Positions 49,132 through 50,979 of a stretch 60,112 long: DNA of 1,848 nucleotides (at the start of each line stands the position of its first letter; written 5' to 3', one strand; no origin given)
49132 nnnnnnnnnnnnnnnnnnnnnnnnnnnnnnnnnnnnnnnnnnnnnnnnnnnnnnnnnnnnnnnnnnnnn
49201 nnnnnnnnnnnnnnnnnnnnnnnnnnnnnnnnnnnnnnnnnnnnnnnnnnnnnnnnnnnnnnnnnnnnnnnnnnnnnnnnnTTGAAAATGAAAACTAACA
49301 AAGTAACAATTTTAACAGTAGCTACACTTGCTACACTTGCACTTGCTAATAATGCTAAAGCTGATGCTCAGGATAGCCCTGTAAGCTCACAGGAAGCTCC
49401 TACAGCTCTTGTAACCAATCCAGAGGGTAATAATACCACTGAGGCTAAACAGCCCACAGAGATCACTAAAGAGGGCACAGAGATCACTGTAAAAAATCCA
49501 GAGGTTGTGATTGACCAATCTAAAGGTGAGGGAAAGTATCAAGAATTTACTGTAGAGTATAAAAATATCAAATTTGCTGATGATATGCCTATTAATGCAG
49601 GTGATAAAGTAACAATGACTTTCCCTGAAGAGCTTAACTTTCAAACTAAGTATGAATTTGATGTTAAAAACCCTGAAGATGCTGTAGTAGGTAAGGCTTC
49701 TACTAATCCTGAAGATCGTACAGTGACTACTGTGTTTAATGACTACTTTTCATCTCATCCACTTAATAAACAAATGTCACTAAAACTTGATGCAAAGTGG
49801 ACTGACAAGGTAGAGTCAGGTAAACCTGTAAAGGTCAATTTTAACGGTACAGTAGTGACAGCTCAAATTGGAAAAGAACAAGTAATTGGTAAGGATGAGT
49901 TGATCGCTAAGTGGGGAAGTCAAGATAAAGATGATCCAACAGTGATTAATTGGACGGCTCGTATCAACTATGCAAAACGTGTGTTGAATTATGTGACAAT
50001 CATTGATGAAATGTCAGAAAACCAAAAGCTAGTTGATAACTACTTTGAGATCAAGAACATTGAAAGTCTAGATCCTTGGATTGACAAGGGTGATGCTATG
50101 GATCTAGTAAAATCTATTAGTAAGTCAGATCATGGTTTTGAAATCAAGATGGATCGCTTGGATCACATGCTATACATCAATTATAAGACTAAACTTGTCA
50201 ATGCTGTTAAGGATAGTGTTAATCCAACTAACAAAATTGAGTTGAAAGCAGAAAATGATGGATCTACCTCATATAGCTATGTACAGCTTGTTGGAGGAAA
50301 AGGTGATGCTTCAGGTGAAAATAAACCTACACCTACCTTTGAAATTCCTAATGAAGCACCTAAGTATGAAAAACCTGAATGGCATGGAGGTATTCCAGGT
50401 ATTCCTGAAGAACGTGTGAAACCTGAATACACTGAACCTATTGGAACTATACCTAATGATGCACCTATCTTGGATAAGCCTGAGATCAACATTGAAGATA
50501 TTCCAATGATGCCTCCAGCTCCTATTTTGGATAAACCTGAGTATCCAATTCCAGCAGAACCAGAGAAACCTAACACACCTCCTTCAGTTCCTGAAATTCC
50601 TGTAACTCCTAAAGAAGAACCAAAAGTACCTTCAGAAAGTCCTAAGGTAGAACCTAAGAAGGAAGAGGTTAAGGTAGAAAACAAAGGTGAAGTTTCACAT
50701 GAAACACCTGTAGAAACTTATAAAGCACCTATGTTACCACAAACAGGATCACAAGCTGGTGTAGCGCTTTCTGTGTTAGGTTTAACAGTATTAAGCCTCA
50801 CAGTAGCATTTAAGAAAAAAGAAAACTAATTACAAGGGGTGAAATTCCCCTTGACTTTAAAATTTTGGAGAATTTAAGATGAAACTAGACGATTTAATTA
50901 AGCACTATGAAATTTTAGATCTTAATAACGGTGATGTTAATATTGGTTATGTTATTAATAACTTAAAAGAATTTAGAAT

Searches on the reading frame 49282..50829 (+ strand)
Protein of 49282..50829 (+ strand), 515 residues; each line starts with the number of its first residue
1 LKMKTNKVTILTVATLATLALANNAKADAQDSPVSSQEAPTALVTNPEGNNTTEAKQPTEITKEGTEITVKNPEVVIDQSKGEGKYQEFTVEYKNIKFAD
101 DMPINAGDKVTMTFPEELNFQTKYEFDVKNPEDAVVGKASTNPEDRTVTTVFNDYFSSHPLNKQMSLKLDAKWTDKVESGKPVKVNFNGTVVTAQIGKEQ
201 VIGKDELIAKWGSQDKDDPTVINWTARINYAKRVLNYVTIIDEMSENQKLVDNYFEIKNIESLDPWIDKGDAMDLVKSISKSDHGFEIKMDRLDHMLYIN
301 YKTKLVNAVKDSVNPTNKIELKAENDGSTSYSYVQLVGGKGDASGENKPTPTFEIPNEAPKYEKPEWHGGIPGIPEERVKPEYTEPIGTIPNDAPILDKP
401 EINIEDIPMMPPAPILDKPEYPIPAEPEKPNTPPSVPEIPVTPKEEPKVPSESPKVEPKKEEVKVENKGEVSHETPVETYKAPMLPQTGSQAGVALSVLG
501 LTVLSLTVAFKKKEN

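Call 11: search_protein_families(library=phrogs, proteins=[window:49282-50829:+], max_evalue=0.01)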
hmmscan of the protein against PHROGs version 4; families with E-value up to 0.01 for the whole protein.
window:49282-50829:+ (515 aa): 0 families

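Call 12: search_protein_families(library=pfam, proteins=[window:49282-50829:+], max_evalue=0.01)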
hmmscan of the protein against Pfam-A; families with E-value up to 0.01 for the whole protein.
window:49282-50829:+ (515 aa): 3 families
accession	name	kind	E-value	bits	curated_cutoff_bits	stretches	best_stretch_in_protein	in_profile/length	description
PF17961.7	Big_8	-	2e-12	47.6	22.9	1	96-176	14-96/103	Bacterial Ig domain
PF05737.18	Collagen_bind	-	1e-11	45.6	27.5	1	206-323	2-122/131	Collagen binding domain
PF00746.26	Gram_pos_anchor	-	0.0016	18.8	20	1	481-513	5-39/43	LPXTG cell wall anchor motif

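Call 64: find_related_loci(query=window:49282-50829:+, collection=genome_contigs, flank=2000)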
Query window:49282-50829:+ (515 aa) in genome_contigs; peptide patterns used: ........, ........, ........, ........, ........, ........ (x = any residue, [..] = any of these).
473 stretches matched a pattern; 10 encode a relative of the query (tblastn E <= 1e-3); 10 distinct loci.
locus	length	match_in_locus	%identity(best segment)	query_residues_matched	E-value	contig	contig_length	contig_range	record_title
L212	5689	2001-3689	61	3-515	0e+0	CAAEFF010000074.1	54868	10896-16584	MAG TPA_asm: uncultured Streptococcus sp., isolate HGM10373, WGS project CAAEFF010000000 data, contig: ERS473030_18_k99_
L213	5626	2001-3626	59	7-513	0e+0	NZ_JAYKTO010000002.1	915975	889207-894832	Streptococcus gingivalis strain S2 contig2, whole genome shotgun sequence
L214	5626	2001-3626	58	7-513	0e+0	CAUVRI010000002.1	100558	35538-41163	MAG TPA_asm: uncultured Streptococcus sp. isolate SRR15443033_bin.9_MetaWRAP_v1.3_MAG genome assembly, contig: ERZ217876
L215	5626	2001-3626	59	1-495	0e+0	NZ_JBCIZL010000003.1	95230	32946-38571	Streptococcus parasanguinis strain 2218st2_F9_2218SCRN_220325 NODE_3_length_95306_cov_11.091737, whole genome shotgun se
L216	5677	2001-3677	59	3-515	0e+0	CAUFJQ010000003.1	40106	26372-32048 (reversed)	MAG TPA_asm: uncultured Streptococcus sp. isolate ERR10149258_bin.9_MetaWRAP_v1.3_MAG genome assembly, contig: ERZ190765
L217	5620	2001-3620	60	3-495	0e+0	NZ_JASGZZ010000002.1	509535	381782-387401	Streptococcus parasanguinis strain OMI650 OMI650_00002, whole genome shotgun sequence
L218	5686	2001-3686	57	3-515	0e+0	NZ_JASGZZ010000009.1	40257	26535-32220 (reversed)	Streptococcus parasanguinis strain OMI650 OMI650_00009, whole genome shotgun sequence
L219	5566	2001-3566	58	3-496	2e-178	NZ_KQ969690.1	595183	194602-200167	Streptococcus parasanguinis strain DD19 scaffold00002, whole genome shotgun sequence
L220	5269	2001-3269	60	51-515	2e-172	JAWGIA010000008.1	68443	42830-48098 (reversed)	MAG: Streptococcus parasanguinis isolate N2_038_020G1_dasN2_038_020G1_abawaca.33 38_010_scaffold_93, whole genome shotgu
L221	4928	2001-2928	68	57-366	7e-119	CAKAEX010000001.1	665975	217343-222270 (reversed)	TPA_asm: uncultured bacterium isolate DRR214962_bin.8_metaWRAP_v1.1_MAG genome assembly, contig: BNJV01000132, whole gen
